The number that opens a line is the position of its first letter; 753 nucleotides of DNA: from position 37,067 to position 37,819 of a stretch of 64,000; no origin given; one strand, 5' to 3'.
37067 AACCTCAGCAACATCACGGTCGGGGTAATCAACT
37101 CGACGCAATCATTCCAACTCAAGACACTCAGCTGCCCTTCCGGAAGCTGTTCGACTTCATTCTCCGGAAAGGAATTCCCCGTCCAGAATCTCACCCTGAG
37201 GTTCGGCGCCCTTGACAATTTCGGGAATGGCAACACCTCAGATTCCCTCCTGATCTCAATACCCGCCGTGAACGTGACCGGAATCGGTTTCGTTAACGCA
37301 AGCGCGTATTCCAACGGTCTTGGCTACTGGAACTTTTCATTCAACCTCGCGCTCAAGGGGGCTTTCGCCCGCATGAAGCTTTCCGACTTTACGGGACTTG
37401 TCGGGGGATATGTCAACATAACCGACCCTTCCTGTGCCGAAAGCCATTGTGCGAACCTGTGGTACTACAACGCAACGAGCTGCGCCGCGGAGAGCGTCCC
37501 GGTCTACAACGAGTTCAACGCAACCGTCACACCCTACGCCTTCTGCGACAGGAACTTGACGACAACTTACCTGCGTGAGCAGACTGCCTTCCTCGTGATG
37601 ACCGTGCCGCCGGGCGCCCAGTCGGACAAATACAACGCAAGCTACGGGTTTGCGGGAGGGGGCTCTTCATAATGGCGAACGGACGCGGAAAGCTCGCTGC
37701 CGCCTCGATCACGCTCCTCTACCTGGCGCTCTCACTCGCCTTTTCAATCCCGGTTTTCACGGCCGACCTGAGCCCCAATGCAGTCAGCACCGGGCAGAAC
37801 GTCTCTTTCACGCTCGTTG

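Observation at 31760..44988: Two adjacent giant surface proteins built from a repeated ~100-aa module with a conserved C-x8-14-[WY]GCP cysteine pair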

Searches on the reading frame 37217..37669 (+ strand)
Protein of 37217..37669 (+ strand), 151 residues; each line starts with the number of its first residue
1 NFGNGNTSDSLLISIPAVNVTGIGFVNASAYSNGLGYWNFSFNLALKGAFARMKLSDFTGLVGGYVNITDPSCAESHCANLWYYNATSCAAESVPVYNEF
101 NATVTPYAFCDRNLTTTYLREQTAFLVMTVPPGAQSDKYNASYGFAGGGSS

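Call 70: predict_structure(alignment_id=A4)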
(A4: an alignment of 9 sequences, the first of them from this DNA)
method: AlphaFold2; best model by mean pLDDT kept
length: 151 residues; sequences in the alignment: 9
mean_pLDDT: 81.4   pTM: 0.76
mean pLDDT of the five models: 81.4, 78.1, 76.8, 75.4, 70.0
residues with pLDDT >= 90: 61; 70-90: 63; 50-70: 11; < 50: 16
segments of 3 or more residues with pLDDT < 50: 1-15
pLDDT, mean of each block of 10 residues (from residue 1): 44 58 88 84 86 93 92 85 90 92 83 64 91 90 84 47
secondary structure, 60 per line:
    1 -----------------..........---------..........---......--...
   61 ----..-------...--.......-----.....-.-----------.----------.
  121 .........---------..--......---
elements in order: E18-27 E37-46 E50-55 E58-60 E79-85 E91-95 E120-129 E143-148

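Call 72: fold_search(model_id=the predicted structure, library=pdb)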
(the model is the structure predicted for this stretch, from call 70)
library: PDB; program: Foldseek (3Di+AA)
matches with E <= 10: 878; with E <= 0.001: 2
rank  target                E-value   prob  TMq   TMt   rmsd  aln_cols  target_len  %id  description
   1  5fqg_A                7.0e-04  1.00  0.45  0.14   8.3       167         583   13  The details of glycolipid glycan hydrolysis by the structural analysis of a family 123 glycoside hydrolase from Clostr (released 2016-03-30)
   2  5fqe_B                7.8e-04  1.00  0.43  0.13   6.9       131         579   13  The details of glycolipid glycan hydrolysis by the structural analysis of a family 123 glycoside hydrolase from Clostr (released 2016-03-30)
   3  5fqe_A                1.8e-03  1.00  0.43  0.13   8.8       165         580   12  The details of glycolipid glycan hydrolysis by the structural analysis of a family 123 glycoside hydrolase from Clostr (released 2016-03-30)
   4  5fqh_A                2.2e-03  1.00  0.44  0.13   6.8       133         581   13  The details of glycolipid glycan hydrolysis by the structural analysis of a family 123 glycoside hydrolase from Clostr (released 2016-03-30)
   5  5fqf_A                2.3e-03  1.00  0.43  0.13   6.9       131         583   13  The details of glycolipid glycan hydrolysis by the structural analysis of a family 123 glycoside hydrolase from Clostr (released 2016-03-30)
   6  5fr0                  5.9e-03  1.00  0.43  0.13   6.8       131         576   13  The details of glycolipid glycan hydrolysis by the structural analysis of a family 123 glycoside hydrolase from Clostrid (released 2016-03-30)
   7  8k2g_A                7.8e-03  1.00  0.41  0.15   6.2       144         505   15  Crystal structure of Group 1 Oligosaccharide-releasing beta-N-acetylgalactosaminidase NgaCa from Cohnella abietis, apo (released 2024-04-24)
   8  1p5u_B                8.2e-03  1.00  0.48  0.49   7.2       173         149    9  X-ray structure of the ternary Caf1M:Caf1:Caf1 chaperone:subunit:subunit complex (released 2003-06-24)
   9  3jwn_G                1.1e-02  0.69  0.27  0.28  11.9       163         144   13  Complex of FimC, FimF, FimG and FimH (released 2010-06-16)
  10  3dos_E                1.3e-02  0.97  0.43  0.43   8.0       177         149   10  Crystal structure of the complex of the Caf1M chaperone with the mini-fiber of two Caf1 subunits (Caf1:Caf1), carrying (released 2009-07-14)
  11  8k2i_B                1.3e-02  0.97  0.42  0.14   9.0       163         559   12  Crystal structure of Group 2 Oligosaccharide/Monosaccharide-releasing beta-N-acetylhexosaminidase NgaAt from Arabidops (released 2024-04-24)
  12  3dpb_B                1.7e-02  1.00  0.51  0.52   6.2       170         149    9  Crystal structure of the complex of the Caf1M chaperone with the mini-fiber of two Caf1 subunits (Caf1:Caf1), carrying (released 2009-07-14)
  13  3dsn_E                2.0e-02  0.98  0.46  0.46   7.9       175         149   11  Crystal structure of the complex of the Caf1M chaperone with the mini-fiber of two Caf1 subunits (Caf1:Caf1), carrying (released 2009-07-14)
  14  1z9s_B                2.1e-02  0.99  0.48  0.49   6.3       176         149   10  Crystal Structure of the native chaperone:subunit:subunit Caf1M:Caf1:Caf1 complex (released 2005-06-21)
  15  8k2f                  2.2e-02  0.97  0.40  0.14   6.5       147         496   16  Crystal structure of Group 1 oligosaccharide-releasing beta-N-acetylgalactosaminidase NgaCa from Cohnella abietis, apo 1 (released 2024-04-24)
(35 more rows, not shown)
